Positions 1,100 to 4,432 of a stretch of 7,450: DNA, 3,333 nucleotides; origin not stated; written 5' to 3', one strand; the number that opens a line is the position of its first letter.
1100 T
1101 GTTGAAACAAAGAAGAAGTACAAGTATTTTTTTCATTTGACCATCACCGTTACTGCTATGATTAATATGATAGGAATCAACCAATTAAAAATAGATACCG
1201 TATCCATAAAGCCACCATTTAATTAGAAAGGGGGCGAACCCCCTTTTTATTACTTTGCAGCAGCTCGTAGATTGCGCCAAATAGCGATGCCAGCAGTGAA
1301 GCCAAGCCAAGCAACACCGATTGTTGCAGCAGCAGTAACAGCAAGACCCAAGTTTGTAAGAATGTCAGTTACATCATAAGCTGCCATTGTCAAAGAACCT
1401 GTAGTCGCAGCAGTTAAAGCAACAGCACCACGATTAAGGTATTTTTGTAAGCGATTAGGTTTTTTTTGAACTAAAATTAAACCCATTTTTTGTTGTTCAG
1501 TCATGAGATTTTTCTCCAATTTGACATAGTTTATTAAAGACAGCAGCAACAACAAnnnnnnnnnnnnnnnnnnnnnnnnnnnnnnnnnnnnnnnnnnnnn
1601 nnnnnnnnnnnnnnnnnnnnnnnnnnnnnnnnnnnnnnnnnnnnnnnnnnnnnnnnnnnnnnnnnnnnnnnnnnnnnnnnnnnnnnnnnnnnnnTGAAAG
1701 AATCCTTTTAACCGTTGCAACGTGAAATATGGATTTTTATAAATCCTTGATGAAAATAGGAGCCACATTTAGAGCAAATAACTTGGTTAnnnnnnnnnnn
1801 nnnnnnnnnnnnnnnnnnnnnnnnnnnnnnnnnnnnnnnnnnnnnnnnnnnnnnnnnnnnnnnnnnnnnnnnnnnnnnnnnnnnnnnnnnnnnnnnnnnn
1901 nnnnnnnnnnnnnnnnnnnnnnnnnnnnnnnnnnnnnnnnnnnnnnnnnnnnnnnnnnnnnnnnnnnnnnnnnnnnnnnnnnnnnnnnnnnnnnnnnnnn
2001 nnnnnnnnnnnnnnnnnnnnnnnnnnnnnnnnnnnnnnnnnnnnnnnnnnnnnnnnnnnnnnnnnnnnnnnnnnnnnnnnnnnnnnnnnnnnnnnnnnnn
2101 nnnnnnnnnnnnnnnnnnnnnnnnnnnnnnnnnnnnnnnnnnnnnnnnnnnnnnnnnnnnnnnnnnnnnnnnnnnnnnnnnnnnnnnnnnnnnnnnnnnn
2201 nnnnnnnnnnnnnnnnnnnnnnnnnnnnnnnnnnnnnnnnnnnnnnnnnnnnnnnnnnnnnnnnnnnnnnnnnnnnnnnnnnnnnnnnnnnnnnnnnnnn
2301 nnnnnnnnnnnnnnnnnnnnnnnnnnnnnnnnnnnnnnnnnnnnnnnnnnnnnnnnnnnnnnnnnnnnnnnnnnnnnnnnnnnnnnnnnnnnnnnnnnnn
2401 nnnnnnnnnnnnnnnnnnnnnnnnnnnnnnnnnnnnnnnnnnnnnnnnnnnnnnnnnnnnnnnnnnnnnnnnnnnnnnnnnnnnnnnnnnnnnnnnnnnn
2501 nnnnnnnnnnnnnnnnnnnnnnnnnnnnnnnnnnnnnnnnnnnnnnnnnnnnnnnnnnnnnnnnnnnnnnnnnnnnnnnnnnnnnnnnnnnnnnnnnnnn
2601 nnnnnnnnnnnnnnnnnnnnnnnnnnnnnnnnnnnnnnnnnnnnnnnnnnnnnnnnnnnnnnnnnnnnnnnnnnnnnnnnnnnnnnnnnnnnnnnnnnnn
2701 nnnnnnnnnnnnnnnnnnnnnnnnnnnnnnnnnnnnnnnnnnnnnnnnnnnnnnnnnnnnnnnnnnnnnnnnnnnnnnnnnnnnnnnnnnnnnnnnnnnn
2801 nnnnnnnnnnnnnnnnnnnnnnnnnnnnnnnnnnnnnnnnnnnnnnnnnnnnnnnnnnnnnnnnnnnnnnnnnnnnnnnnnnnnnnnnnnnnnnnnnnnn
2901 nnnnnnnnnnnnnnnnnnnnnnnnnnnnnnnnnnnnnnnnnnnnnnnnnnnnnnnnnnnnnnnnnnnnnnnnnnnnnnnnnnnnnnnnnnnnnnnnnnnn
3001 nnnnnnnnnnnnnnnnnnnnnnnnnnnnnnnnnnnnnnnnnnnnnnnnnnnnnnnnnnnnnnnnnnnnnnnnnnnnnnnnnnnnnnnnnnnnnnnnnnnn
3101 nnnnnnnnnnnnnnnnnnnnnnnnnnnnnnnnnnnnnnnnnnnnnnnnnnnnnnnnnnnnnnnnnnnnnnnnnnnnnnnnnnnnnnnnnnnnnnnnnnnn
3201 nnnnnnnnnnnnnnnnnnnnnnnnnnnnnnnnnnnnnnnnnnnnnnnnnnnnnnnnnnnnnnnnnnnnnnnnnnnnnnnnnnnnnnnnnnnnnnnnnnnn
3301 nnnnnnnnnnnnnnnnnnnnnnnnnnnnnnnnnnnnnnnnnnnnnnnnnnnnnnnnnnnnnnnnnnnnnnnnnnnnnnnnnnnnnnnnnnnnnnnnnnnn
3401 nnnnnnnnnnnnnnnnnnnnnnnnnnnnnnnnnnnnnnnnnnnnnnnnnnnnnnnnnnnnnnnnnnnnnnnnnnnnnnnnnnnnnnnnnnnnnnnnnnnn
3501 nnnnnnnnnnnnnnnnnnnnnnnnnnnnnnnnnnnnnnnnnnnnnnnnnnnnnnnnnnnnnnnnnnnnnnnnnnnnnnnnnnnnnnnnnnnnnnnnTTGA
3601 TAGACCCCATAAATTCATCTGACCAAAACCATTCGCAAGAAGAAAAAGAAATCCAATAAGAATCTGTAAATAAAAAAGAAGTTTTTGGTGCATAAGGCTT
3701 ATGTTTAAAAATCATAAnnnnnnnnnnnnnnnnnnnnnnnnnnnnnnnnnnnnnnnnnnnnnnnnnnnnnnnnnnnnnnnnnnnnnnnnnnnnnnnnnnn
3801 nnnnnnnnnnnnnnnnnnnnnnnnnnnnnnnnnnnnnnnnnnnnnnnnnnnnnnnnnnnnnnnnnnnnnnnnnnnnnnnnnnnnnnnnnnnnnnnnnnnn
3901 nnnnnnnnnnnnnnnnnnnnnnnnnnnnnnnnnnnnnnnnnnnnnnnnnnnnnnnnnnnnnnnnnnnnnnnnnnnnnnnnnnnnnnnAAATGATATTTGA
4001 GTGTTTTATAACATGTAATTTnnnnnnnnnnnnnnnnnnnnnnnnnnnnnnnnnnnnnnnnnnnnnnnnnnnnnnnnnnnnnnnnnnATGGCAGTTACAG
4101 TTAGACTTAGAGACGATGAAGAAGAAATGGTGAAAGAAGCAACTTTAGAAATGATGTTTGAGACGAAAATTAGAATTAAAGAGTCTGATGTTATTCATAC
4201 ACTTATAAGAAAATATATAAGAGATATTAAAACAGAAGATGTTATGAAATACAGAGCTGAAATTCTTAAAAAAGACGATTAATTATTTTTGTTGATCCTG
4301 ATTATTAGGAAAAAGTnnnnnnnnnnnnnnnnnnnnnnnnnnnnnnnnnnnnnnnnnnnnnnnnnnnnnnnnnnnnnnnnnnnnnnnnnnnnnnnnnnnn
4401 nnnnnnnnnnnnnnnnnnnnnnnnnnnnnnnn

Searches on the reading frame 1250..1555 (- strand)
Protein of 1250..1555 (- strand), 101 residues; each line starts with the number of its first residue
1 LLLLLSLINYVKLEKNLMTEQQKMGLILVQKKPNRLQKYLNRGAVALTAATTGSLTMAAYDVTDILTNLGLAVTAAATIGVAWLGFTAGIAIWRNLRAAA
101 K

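Call 7: search_protein_families(library=pfam, proteins=[window:1250-1555:-], max_evalue=0.1)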
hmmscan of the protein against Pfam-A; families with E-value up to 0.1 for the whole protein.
window:1250-1555:- (101 aa): 1 family
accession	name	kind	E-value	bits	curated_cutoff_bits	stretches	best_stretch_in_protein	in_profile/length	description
PF05356.16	Phage_Coat_B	-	9e-09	35.7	23.5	1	46-99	2-55/56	Inovirus Coat protein B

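Call 8: search_protein_families(library=phrogs, proteins=[window:1250-1555:-], max_evalue=0.01)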
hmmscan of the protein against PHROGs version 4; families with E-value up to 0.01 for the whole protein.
window:1250-1555:- (101 aa): 1 family
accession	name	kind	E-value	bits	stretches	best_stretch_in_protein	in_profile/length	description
phrog_2374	-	unknown function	9.5e-09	36.1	1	44-99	17-72/74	-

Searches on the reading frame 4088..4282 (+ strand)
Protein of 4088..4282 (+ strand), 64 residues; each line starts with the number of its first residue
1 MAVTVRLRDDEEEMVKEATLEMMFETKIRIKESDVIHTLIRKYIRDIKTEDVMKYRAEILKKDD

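Call 7: search_protein_families(library=pfam, proteins=[window:4088-4282:+], max_evalue=0.1)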
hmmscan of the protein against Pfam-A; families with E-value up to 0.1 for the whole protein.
window:4088-4282:+ (64 aa): 1 family
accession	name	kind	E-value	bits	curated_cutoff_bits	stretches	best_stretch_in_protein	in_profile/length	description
PF24643.1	DUF7637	-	0.07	13.7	27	1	10-56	49-98/112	Domain of unknown function (DUF7637)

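Call 8: search_protein_families(library=phrogs, proteins=[window:4088-4282:+], max_evalue=0.01)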
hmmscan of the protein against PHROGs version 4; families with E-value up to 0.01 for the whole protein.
window:4088-4282:+ (64 aa): 2 families
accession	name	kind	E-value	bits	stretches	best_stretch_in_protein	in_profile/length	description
phrog_5219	-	unknown function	1.5e-15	57.9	1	1-63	1-63/63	-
phrog_5642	-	unknown function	5.1e-06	27.4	1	1-48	5-56/68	-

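Call 20: find_encoding_contigs(protein=window:4088-4282:+, flank=8000, max_places=10)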
Protein window:4088-4282:+ (64 aa): no gene with exactly this product is on record in the collection.

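Call 49: search_solved_structures(query=window:4088-4282:+, max_evalue=10, show_alignments=2)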
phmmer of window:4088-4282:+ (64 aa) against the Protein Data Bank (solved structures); distinct sequences matched with E-value up to 10: 2.
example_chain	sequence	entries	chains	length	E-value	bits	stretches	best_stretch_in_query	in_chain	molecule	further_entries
9esi_e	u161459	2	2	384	0.57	14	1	2-60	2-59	Stress response protein bis1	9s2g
6wi5_A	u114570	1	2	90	7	10.7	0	21-51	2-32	De novo designed protein Foldit4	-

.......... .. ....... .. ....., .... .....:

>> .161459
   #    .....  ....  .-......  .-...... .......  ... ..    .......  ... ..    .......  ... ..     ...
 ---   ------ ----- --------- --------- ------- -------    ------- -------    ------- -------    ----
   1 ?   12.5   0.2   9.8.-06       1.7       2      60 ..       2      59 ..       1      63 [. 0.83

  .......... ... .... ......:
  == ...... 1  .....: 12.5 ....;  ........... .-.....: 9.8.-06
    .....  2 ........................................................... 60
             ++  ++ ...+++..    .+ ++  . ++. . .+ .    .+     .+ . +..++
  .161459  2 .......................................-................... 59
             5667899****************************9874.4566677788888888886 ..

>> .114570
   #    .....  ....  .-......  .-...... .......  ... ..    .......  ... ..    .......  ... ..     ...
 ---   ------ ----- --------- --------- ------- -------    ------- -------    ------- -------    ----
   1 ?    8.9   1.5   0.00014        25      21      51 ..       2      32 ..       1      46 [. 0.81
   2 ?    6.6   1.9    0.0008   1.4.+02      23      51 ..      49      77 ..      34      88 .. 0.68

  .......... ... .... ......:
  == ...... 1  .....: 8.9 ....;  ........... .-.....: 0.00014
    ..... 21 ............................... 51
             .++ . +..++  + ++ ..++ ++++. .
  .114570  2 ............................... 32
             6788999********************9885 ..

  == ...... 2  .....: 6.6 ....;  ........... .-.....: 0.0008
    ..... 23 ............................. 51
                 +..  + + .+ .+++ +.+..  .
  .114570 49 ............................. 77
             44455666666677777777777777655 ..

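Call 79: find_homologous_proteins(query=window:4088-4279:+, max_evalue=0.001)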
Query window:4088-4279:+ (64 aa): 107 proteins with E <= 0.001 among 107 candidates.
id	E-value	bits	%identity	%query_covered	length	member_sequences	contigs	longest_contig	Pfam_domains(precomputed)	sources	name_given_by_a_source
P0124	9.8e-30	118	98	100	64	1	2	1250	-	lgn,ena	-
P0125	1.8e-28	114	92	100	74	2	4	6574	-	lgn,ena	-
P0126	3.2e-28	113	92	100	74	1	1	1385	-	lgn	-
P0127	3.9e-28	113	89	100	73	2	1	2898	-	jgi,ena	jgi:hypothetical protein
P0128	5.8e-28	112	89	100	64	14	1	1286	-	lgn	-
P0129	6.2e-28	112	92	100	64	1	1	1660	-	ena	-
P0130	6.5e-28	112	89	100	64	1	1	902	-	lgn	-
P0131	1.2e-27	111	89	100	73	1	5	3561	-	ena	-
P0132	1.3e-27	111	89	100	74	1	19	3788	-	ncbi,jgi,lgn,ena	jgi:hypothetical protein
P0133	1.3e-27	111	89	100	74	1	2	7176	-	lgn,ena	-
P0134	1.3e-27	111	89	100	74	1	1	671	-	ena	-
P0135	1.3e-27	111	89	100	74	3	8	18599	-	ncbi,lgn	-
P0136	2.0e-27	111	89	100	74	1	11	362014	-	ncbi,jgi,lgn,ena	-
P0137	2.1e-27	111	89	100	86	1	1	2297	-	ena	-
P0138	2.4e-27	110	89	100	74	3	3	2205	-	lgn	-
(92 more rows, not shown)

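Call 88: predict_structure(alignment_id=A2)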
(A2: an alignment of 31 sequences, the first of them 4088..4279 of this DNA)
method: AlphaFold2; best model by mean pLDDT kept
length: 64 residues; sequences in the alignment: 31
mean_pLDDT: 87.2   pTM: 0.62
mean pLDDT of the five models: 87.2, 74.8, 71.5, 66.6, 61.0
residues with pLDDT >= 90: 28; 70-90: 32; 50-70: 4; < 50: 0
segments of 3 or more residues with pLDDT < 50: none
pLDDT, mean of each block of 10 residues (from residue 1): 78 92 92 90 89 87 74
secondary structure, 60 per line:
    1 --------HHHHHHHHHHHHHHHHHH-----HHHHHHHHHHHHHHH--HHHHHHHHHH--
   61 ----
elements in order: H9-26 H32-46 H49-58

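Call 91: fold_search(model_id=the predicted structure, library=pdb)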
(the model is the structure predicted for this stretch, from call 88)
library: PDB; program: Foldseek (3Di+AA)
matches with E <= 10: 5; with E <= 0.001: 0
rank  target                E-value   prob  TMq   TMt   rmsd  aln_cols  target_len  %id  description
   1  7vp6_J                5.8e+00  0.28  0.51  0.68   2.2        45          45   13  Structure of a transcription factor and DNA complex (released 2022-10-19)
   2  1zx3                  7.1e+00  0.11  0.47  0.38   7.9        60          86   13  Structure of NE0241 Protein of Unknown Function from Nitrosomonas europaea (released 2005-07-19)
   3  7vp4_B                7.6e+00  0.11  0.42  0.42   3.9        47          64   17  Structure of a transcription factor and DNA complex (released 2022-10-19)
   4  7vp6_D                8.7e+00  0.16  0.50  0.65   2.3        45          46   13  Structure of a transcription factor and DNA complex (released 2022-10-19)
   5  7vp5_J                8.7e+00  0.10  0.43  0.48   3.9        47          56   17  Structure of a transcription factor and DNA complex (released 2022-10-19)
